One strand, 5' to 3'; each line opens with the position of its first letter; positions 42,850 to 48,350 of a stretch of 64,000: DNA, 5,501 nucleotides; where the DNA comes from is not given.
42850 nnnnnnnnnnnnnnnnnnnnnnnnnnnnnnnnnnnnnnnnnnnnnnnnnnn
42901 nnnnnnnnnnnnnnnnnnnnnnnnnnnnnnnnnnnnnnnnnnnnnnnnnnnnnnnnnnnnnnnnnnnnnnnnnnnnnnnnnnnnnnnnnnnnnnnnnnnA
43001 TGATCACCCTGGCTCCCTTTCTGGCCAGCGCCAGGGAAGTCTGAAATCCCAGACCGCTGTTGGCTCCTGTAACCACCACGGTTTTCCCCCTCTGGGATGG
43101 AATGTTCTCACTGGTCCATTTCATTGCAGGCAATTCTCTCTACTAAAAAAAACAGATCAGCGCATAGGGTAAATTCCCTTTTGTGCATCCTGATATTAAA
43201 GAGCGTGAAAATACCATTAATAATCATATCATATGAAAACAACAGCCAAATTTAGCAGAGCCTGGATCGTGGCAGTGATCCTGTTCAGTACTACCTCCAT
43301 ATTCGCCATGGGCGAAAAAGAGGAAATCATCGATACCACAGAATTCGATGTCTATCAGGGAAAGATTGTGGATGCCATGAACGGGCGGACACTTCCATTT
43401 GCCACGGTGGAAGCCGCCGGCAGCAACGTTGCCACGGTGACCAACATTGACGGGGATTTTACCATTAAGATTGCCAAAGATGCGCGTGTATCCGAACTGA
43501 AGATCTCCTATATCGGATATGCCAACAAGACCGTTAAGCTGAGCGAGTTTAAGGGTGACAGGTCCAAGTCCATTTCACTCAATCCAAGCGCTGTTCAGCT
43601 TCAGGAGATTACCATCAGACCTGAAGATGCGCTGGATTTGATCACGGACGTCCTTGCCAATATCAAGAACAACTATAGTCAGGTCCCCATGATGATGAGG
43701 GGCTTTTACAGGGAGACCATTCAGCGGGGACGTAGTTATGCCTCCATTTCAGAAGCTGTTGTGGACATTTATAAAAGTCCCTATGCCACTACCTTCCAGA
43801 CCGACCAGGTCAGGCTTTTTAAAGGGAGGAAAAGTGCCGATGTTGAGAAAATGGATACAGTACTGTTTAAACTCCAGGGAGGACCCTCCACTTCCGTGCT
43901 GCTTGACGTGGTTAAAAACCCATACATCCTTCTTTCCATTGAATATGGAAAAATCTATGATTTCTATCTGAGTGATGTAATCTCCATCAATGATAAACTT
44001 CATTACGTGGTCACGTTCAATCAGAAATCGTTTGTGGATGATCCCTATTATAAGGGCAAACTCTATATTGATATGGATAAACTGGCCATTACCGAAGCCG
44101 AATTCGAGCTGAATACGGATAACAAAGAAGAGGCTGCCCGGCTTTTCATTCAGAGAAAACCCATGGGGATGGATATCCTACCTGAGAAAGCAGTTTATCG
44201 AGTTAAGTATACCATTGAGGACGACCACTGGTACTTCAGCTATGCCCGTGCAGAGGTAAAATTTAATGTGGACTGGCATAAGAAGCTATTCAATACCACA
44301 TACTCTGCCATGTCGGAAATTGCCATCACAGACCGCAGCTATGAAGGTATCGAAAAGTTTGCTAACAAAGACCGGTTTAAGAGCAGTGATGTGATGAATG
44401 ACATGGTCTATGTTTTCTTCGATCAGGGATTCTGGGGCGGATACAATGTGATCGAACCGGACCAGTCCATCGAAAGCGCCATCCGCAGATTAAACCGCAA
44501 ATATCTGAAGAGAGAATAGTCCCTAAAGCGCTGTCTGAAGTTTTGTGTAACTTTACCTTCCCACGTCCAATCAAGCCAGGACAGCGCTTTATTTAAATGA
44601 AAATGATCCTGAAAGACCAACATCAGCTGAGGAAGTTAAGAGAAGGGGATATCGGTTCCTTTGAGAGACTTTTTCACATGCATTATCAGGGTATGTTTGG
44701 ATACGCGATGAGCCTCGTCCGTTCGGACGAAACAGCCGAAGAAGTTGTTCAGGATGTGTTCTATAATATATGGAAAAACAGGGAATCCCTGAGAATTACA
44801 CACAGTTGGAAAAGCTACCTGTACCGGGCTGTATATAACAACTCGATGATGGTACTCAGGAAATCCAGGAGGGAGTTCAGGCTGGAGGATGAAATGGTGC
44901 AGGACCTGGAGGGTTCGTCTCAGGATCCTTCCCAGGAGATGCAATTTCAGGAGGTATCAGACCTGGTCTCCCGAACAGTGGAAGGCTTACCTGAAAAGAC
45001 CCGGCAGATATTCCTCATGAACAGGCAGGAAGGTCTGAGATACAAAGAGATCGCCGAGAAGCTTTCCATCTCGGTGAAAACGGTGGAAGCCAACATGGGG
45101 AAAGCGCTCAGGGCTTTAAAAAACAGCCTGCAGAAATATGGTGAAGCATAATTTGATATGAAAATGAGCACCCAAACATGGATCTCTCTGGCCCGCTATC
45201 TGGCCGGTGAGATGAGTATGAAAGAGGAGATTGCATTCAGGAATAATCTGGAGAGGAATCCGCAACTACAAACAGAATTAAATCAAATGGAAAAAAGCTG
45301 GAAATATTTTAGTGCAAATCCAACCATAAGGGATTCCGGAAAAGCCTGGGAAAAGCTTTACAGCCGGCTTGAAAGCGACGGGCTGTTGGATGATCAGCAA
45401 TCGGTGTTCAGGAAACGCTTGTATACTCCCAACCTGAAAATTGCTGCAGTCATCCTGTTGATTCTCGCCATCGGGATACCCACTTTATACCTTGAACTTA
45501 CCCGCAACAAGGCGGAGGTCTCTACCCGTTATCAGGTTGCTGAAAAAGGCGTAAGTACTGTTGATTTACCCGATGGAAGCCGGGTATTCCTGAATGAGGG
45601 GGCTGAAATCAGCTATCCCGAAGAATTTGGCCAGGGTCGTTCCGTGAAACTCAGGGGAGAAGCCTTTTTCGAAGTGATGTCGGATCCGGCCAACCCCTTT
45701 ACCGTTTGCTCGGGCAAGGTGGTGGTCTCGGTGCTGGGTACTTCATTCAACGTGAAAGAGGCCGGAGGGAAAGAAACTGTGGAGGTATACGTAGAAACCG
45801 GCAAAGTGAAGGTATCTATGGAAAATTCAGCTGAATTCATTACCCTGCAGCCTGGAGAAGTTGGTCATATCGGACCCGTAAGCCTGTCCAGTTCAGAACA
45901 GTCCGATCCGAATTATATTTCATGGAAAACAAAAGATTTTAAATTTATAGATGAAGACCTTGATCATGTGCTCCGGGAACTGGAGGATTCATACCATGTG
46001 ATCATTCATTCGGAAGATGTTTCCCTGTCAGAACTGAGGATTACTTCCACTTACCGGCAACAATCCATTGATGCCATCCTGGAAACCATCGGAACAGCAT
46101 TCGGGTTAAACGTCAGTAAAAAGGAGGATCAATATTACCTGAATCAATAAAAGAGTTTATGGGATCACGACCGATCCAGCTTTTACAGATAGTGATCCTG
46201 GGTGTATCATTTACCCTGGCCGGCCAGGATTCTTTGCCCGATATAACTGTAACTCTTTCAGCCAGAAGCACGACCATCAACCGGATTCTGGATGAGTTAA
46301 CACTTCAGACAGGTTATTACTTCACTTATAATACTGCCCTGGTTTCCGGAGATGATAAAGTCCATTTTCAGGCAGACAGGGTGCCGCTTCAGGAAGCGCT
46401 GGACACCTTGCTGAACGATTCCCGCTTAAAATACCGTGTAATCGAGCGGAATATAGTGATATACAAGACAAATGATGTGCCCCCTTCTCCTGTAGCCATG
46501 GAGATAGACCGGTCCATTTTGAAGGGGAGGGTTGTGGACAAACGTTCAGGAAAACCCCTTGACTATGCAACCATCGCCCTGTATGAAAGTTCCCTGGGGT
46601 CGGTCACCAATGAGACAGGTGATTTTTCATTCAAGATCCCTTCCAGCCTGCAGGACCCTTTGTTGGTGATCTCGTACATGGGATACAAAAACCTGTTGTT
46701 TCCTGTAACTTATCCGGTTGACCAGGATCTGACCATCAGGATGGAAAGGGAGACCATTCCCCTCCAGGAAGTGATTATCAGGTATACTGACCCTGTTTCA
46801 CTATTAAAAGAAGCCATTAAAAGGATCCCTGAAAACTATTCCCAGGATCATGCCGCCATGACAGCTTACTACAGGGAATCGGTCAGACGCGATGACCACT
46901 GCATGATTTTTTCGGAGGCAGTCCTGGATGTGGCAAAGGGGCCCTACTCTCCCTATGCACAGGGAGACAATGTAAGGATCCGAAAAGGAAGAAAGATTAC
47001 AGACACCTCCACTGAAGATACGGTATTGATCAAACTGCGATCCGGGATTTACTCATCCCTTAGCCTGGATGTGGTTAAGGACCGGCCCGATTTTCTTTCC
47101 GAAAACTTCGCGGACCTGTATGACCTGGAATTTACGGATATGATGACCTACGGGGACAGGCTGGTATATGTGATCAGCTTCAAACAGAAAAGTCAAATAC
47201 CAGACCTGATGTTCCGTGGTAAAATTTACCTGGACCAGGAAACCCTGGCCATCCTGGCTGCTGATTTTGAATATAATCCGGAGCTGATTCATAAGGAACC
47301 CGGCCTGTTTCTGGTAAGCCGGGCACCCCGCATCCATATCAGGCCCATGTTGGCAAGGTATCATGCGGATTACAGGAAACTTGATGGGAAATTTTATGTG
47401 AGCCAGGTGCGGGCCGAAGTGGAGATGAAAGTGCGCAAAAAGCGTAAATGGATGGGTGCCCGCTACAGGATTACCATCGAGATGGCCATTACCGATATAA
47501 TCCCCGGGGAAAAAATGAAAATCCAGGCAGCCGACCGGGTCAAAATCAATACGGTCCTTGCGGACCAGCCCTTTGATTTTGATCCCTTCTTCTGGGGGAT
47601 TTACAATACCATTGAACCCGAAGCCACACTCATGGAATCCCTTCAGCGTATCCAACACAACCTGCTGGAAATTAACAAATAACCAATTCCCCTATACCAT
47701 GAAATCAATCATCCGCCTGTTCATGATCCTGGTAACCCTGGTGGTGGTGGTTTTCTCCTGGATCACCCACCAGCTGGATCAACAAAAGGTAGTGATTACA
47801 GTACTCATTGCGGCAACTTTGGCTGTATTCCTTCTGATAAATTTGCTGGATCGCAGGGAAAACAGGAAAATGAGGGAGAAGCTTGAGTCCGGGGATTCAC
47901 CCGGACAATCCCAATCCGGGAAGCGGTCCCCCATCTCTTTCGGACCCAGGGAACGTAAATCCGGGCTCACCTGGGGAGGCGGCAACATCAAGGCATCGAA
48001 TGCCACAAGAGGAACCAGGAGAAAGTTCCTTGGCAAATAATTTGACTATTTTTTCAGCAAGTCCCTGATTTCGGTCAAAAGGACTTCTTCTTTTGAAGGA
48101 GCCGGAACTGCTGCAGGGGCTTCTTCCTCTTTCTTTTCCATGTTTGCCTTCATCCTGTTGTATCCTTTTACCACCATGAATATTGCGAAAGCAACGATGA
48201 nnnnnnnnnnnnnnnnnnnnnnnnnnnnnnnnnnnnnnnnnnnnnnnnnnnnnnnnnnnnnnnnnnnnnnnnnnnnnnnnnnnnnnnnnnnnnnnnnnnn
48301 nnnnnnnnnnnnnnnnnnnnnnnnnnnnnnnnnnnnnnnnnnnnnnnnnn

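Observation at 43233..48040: ECF sigma / FecR / STN-domain cluster whose outer-membrane partner is not a TonB-dependent transporter, with a paralog immediately upstream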

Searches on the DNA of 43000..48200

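Call 94: search_rna_families(source=window, start=43000, end=48200, threshold=evalue, max_evalue=1)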
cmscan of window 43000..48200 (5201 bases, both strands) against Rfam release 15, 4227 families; matches with E-value up to 1: 0.
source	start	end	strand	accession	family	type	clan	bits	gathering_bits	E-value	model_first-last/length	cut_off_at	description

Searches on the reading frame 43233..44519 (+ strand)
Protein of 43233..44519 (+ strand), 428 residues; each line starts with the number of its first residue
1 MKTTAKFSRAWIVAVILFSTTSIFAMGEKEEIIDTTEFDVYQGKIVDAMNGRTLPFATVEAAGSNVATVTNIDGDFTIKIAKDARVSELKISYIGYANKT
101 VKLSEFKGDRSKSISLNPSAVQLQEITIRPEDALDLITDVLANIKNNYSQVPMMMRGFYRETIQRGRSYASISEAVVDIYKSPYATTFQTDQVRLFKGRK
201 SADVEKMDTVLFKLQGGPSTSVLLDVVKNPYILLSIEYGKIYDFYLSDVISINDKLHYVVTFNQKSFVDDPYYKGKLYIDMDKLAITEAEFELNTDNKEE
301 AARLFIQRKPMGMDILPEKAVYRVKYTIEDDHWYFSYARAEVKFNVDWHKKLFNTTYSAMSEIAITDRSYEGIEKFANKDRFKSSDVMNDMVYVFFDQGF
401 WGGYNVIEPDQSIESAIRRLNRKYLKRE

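Call 3: search_protein_families(library=pfam, proteins=[window:43233-44519:+], max_evalue=0.1)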
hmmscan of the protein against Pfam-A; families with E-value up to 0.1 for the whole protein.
window:43233-44519:+ (428 aa): 4 families
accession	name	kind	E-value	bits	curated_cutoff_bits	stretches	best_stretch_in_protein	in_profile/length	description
PF13715.12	CarbopepD_reg_2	-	1.4e-14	54.4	32.2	1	42-127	2-87/88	CarboxypepD_reg-like domain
PF13620.12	CarboxypepD_reg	-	4.9e-07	30.4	32.3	1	42-102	3-65/82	Carboxypeptidase regulatory-like domain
PF23591.1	CILP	-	0.039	14.4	27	0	40-84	6-49/90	Cartilage intermediate layer protein 1-like domain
PF15976.11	CooC_C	-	0.077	13.5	29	0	40-84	18-59/93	CS1-pili formation C-terminal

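Call 4: search_protein_families(library=ncbifam, proteins=[window:43233-44519:+], max_evalue=0.1)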
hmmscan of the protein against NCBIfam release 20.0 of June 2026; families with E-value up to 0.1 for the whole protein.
window:43233-44519:+ (428 aa): 1 family
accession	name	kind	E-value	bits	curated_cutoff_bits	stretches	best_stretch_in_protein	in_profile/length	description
TIGR04056.1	OMP_RagA_SusC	subfamily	7.8e-13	47.6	368.25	1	42-128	4-83/981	SusC/RagA family TonB-linked outer membrane protein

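Call 9: find_homologous_proteins(query=window:43233-44519:+)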
Query window:43233-44519:+ (428 aa): 2786 proteins with E <= 0.001 among 6264 candidates; the best 120 are listed.
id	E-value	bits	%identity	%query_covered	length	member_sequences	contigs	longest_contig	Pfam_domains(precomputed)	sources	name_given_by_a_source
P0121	1.6e-279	944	100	100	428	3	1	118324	PF13715.13,PF13620.13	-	-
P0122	8.2e-217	738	76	100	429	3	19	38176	PF13715.13,PF13620.13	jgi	jgi:hypothetical protein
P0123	2.3e-216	737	75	100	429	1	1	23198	PF13715.13,PF13620.13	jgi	jgi:hypothetical protein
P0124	3.5e-215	733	76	100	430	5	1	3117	PF13715.13,PF13620.13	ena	-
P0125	5.1e-213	725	76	100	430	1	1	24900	PF13715.13,PF13620.13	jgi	jgi:hypothetical protein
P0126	6.8e-211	718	74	100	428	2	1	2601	PF13715.13,PF13620.13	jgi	jgi:hypothetical protein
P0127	1.1e-210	718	75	99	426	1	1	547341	PF13715.13,PF13620.13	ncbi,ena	-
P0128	9.3e-210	715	73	100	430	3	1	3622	PF13715.13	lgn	-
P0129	3.3e-209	713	75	100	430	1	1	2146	PF13715.13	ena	-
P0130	4.8e-209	712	75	100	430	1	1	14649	PF13715.13,PF13620.13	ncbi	ncbi:MAG: carboxypeptidase-like regulatory domain-containing protein [Bacteroidota bacterium]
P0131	7.6e-209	712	73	100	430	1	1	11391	PF13715.13,PF13620.13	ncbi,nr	ncbi:MAG: carboxypeptidase-like regulatory domain-containing protein [Bacteroidetes bacterium]|nr:ca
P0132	6.1e-208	709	73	100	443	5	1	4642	PF13715.13,PF13620.13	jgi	jgi:hypothetical protein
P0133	3.1e-207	706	76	97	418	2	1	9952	PF13715.13,PF13620.13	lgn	-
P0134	2.2e-206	704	71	100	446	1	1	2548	PF13715.13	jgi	-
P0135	8.4e-206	702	72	98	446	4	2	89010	PF13715.13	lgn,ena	-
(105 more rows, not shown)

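Call 79: predict_structure(alignment_id=A2)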
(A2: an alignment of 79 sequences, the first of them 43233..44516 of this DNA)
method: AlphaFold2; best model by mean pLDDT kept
length: 428 residues; sequences in the alignment: 79
mean_pLDDT: 81.3   pTM: 0.77
mean pLDDT of the five models: 81.3, 80.2, 79.6, 77.9, 77.3
residues with pLDDT >= 90: 176; 70-90: 152; 50-70: 81; < 50: 19
segments of 3 or more residues with pLDDT < 50: 24-35, 204-208
pLDDT, mean of each block of 10 residues (from residue 1): 54 68 44 59 93 91 83 88 89 90 83 88 60 89 92 93 81 88 86 85 49 76 92 82 91 88 93 95 94 92 84 90 94 94 89 86 92 88 73 60 57 66 64
secondary structure, 60 per line:
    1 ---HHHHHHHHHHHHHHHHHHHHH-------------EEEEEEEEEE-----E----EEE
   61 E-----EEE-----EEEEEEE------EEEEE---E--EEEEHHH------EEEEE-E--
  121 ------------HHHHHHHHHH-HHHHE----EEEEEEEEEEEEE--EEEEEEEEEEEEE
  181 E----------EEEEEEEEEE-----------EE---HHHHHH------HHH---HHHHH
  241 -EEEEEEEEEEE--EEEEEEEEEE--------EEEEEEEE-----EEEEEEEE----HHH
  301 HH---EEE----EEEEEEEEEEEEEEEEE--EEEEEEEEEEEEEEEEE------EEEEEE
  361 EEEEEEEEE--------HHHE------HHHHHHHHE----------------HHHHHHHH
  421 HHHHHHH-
elements in order: H4-24 E38-47 E58-61 E67-69 E75-81 E88-92 E99-102 E112-116 H133-142 H144-147 E153-165 E168-181 E192-201 H218-223 H236-240 E242-252 E255-264 E273-280 E286-293 H298-302 E306-308 E313-329 E332-348 E355-369 H388-395 H413-427

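Call 81: fold_search(model_id=the predicted structure, library=pdb)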
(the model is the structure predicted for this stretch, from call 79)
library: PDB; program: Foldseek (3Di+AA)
matches with E <= 10: 1572; with E <= 0.001: 23
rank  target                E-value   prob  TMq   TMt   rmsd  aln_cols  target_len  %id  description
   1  6in9_A                5.7e-07  1.00  0.17  0.26  16.6       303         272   10  Crystal structure of MucB in complex with MucA(peri) (released 2019-07-24)
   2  2v43_C                6.4e-07  1.00  0.17  0.26  17.0       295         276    9  Crystal structure of RseB: a sensor for periplasmic stress response in E. coli (released 2007-08-28)
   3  2v43_B                7.5e-07  1.00  0.19  0.29  16.5       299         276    8  Crystal structure of RseB: a sensor for periplasmic stress response in E. coli (released 2007-08-28)
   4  2v42_B                1.1e-06  1.00  0.19  0.28  16.5       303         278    8  Crystal structure of RseB: a sensor for periplasmic stress response in E. coli (released 2007-08-28)
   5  6in9_B                1.8e-06  1.00  0.17  0.26  16.2       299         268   12  Crystal structure of MucB in complex with MucA(peri) (released 2019-07-24)
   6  4z48_A                2.5e-06  1.00  0.25  0.40  10.7       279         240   11  Crystal structure of a DUF1329 family protein (DESPIG_00262) from Desulfovibrio piger ATCC 29098 at 1.75 A resolution (released 2015-04-22)
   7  3m4w_A                3.5e-06  1.00  0.17  0.24  17.0       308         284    8  Structural basis for the negative regulation of bacterial stress response by RseB (released 2010-05-05)
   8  3m4w_D                5.1e-06  1.00  0.17  0.26  17.0       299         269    9  Structural basis for the negative regulation of bacterial stress response by RseB (released 2010-05-05)
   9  9tp6_A                1.1e-05  1.00  0.26  0.40  11.2       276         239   10  Structure of LolA3 from Porphyromonas gingivalis (released 2026-02-18)
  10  2p4b_A                1.3e-05  1.00  0.20  0.28  17.3       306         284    8  Crystal structure of E.coli RseB (released 2007-05-22)
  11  6i7s_G                1.3e-05  1.00  0.23  0.13  15.5       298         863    9  Microsomal triglyceride transfer protein (released 2019-08-21)
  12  2v43_A                1.5e-05  1.00  0.17  0.26  18.2       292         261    8  Crystal structure of RseB: a sensor for periplasmic stress response in E. coli (released 2007-08-28)
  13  3buu_A                1.9e-05  1.00  0.25  0.41  11.1       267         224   10  Crystal structure of LolA superfamily protein NE2245 from Nitrosomonas europaea (released 2008-01-22)
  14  3m4w_C                1.9e-05  0.99  0.16  0.24  17.0       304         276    8  Structural basis for the negative regulation of bacterial stress response by RseB (released 2010-05-05)
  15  6i7s_H                2.1e-05  1.00  0.23  0.13  14.0       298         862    9  Microsomal triglyceride transfer protein (released 2019-08-21)
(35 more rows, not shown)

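Call 87: search_protein_families(library=pfam, alignment_id=A2, max_evalue=1)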
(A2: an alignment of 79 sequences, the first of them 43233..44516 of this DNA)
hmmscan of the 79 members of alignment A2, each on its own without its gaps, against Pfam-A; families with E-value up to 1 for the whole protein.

A. member 1, window:43233-44516:+ (428 aa): 4 families
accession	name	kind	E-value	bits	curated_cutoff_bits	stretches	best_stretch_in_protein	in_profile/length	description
PF13715.12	CarbopepD_reg_2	-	1.4e-14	54.4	32.2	1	42-127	2-87/88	CarboxypepD_reg-like domain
PF13620.12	CarboxypepD_reg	-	4.9e-07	30.4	32.3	1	42-102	3-65/82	Carboxypeptidase regulatory-like domain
PF23591.1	CILP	-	0.039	14.4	27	1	40-84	6-49/90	Cartilage intermediate layer protein 1-like domain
PF15976.11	CooC_C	-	0.077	13.5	29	1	40-84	18-59/93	CS1-pili formation C-terminal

B. families by the number of members that match (of 79 scanned): 40 families (the first 25 are shown)
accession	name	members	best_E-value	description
PF13715.12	CarbopepD_reg_2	79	1.8e-18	CarboxypepD_reg-like domain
PF23591.1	CILP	66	4.4e-08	Cartilage intermediate layer protein 1-like domain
PF13620.12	CarboxypepD_reg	61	8e-10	Carboxypeptidase regulatory-like domain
PF15976.11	CooC_C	46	0.0009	CS1-pili formation C-terminal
PF18939.6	DUF5686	10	3.3e-06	Family of unknown function (DUF5686)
PF07660.19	STN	6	5.8e-10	Secretin and TonB N terminus short domain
PF25020.1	TTR_TEN1-4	6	0.00038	Teneurin TTR-like domain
PF02152.23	FolB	3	0.007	Dihydroneopterin aldolase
PF00589.27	Phage_integrase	3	0.0088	Phage integrase family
PF17131.11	LolA_like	3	0.01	Outer membrane lipoprotein-sorting protein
PF16344.10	FecR_C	2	0.0023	FecR, C-terminal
PF03783.19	CsgG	2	0.048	Curli production assembly/transport component CsgG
PF13953.12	PapC_C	2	0.073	PapC C-terminal domain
PF05772.17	NinB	2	0.076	NinB protein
PF05989.17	Chordopox_A35R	2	0.094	Chordopoxvirus A35R protein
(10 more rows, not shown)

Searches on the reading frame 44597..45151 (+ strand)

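Call 3: search_protein_families(library=pfam, proteins=[window:44597-45151:+], max_evalue=0.1)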
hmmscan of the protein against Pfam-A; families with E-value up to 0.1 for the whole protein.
window:44597-45151:+ (184 aa): 12 families
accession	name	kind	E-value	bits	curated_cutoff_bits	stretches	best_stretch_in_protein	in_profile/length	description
PF08281.18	Sigma70_r4_2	-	1.1e-15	57.5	25.7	1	123-174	3-54/54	Sigma-70, region 4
PF04542.20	Sigma70_r2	-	3.6e-10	39.9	24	1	25-92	1-70/71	Sigma-70 region 2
PF04545.22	Sigma70_r4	-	5.5e-08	32.6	24.1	1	129-175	3-49/50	Sigma-70, region 4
PF07638.17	Sigma70_ECF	-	9.1e-06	26.1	21.1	1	11-168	8-173/185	ECF sigma factor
PF13384.12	HTH_23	-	0.00025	21.2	24.6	1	133-163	4-34/50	Homeodomain-like domain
PF00196.25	GerE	-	0.00037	20.5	23.5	1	145-174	16-45/57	Bacterial regulatory proteins, luxR family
PF22029.2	PhyR_sigma2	-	0.0012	19.3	27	1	36-78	11-53/55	Sigma2 domain of PhyR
PF08279.18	HTH_11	-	0.017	15.4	25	1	139-164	8-33/55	HTH domain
PF13412.12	HTH_24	-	0.029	14.4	21.9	1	143-169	14-40/48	Winged helix-turn-helix DNA-binding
PF08784.17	RPA_C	-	0.048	14.8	22.6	0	128-165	46-88/106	Replication protein A C terminal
PF06648.16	AcMNPV_Ac75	-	0.075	13.5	24.4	0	48-104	49-107/122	Autographa californica nuclear polyhedrosis virus (AcMNPV), Ac75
PF11242.13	DUF2774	-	0.095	13.3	29.2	0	137-164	5-31/63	Protein of unknown function (DUF2774)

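Call 4: search_protein_families(library=ncbifam, proteins=[window:44597-45151:+], max_evalue=0.1)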
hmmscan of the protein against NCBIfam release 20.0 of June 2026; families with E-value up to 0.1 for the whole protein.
window:44597-45151:+ (184 aa): 114 families (the best 25 are shown)
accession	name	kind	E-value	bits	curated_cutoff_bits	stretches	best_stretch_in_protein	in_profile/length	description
TIGR02985.1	Sig70_bacteroi1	subfamily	2e-49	168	126.4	1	21-178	2-162/162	RNA polymerase sigma-70 factor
NF058625.1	sigma_PG0214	equivalog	1.8e-28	99.4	130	1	21-181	5-164/170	GFO_1088 family ECF-type sigma factor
TIGR02937.1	sigma70-ECF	superfamily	1e-26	93.6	42.9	1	22-177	3-164/165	sigma-70 family RNA polymerase sigma factor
NF009166.1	PRK12513.1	equivalog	9e-26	90.8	206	1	6-182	8-190/193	RNA polymerase sigma factor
NF008888.0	PRK11922.1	equivalog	1.4e-25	90.3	204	1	6-180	16-198/231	RNA polymerase sigma factor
NF004113.0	PRK05602.1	equivalog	1.1e-23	84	208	1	6-181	31-204/211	RNA polymerase sigma factor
NF009172.0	PRK12519.1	subfamily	4e-22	78.7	222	1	6-181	15-192/194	RNA polymerase sigma factor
TIGR02983.1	SigE-fam_strep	subfamily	7.3e-22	78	141.55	1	20-179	6-159/162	SigE family RNA polymerase sigma factor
NF007223.0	PRK09641.1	equivalog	2.1e-20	73.4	209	1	8-180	6-186/187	RNA polymerase sigma factor SigW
TIGR02950.1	SigM_subfam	subfamily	5.6e-20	71.8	147.95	1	22-178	2-158/159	RNA polymerase sigma factor, SigM family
NF009168.0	PRK12515.1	subfamily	1.8e-19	69.9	236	1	6-182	8-183/189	RNA polymerase sigma factor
NF009171.0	PRK12518.1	equivalog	2.1e-19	70.1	208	1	7-182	14-188/191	RNA polymerase sigma factor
NF009189.0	PRK12537.1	equivalog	4.3e-19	68.7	261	1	10-178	13-181/182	RNA polymerase sigma factor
NF053879.1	RNAPolSigSigVBac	equivalog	8.3e-19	67.8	190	1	28-180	12-157/160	RNA polymerase sigma factor SigV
NF009190.0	PRK12538.1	equivalog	8e-18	65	303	1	6-180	49-221/233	RNA polymerase sigma factor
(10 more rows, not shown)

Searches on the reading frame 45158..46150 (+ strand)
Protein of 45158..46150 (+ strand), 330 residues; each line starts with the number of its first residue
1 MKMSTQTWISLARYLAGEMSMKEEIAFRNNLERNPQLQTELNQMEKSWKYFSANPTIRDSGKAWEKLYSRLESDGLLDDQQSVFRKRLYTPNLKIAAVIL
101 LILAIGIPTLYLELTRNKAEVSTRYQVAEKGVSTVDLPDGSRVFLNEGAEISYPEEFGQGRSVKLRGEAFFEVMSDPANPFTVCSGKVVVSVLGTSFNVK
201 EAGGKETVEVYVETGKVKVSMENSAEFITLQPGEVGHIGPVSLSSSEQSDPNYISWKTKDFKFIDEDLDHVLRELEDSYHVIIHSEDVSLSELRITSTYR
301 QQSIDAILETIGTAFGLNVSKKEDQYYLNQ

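Call 3: search_protein_families(library=pfam, proteins=[window:45158-46150:+], max_evalue=0.1)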
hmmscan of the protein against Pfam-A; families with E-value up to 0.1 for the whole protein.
window:45158-46150:+ (330 aa): 4 families
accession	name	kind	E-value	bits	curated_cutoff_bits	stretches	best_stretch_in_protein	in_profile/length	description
PF04773.18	FecR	-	3.5e-14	53.4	24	1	124-217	2-96/97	FecR protein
PF16344.10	FecR_C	-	2.1e-09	37.7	24.4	1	261-327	2-69/70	FecR, C-terminal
PF08645.17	PNK3P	-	0.015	15.5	22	1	255-326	21-94/161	Polynucleotide kinase 3 phosphatase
PF24064.2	HTH_NPRL3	-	0.03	14.7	27.2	1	5-34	20-48/62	GATOR1 complex protein NPRL3, C-terminal HTH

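Call 4: search_protein_families(library=ncbifam, proteins=[window:45158-46150:+], max_evalue=0.1)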
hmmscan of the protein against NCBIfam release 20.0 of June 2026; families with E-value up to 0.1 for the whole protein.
window:45158-46150:+ (330 aa): 4 families
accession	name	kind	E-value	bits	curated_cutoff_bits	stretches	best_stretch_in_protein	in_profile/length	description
NF007296.1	PRK09774.1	equivalog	2.9e-11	43.1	385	1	100-319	83-300/313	ferric citrate uptake sigma factor regulator FecR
NF052375.1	antisigma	equivalog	2.6e-06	27.6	100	1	11-140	2-136/217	anti-sigma factor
NF010501.0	PRK13920.1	subfamily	6.5e-05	22.7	225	1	11-137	8-127/213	putative anti-sigmaE protein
NF047849.1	Lsa33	exception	0.03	13.5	420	1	179-222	126-167/310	surface adhesin Lsa33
